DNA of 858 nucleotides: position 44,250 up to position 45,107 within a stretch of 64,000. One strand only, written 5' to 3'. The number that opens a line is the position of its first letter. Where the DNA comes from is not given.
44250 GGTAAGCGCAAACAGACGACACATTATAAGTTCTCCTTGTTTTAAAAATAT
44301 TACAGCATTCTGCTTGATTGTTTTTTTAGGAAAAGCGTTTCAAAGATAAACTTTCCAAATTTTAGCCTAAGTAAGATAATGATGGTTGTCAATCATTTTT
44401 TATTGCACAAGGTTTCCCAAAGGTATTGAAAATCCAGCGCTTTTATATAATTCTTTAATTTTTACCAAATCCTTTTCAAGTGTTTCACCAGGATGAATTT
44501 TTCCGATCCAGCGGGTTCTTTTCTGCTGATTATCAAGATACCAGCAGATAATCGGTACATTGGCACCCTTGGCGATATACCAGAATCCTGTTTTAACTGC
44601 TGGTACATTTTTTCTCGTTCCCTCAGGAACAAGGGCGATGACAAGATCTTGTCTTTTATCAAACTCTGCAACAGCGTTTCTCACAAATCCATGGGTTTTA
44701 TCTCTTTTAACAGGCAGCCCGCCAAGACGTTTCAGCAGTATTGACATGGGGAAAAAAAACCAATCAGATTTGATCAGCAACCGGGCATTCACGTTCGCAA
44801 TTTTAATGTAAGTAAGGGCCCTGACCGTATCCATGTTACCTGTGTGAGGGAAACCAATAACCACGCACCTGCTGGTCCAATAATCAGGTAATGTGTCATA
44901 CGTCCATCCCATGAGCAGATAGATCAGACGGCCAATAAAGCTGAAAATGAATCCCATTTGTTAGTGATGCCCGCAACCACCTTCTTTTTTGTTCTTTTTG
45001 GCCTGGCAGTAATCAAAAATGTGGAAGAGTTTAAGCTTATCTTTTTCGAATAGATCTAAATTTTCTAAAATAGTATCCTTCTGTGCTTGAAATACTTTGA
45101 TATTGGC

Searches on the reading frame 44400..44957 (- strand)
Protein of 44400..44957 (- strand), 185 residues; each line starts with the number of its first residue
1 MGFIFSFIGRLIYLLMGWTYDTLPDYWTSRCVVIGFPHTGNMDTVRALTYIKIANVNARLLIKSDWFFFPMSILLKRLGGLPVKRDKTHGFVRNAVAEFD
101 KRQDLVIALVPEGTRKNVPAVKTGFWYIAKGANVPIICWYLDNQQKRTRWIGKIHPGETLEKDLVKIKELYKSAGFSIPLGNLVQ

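Call 40: search_protein_families(library=pfam, proteins=[window:44400-44957:-])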
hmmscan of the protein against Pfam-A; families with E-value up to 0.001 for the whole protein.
window:44400-44957:- (185 aa): 1 family
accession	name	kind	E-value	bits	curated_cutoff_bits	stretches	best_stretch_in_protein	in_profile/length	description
PF01553.26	Acyltransferase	-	2.8e-06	27.6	23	1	33-138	17-128/132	Acyltransferase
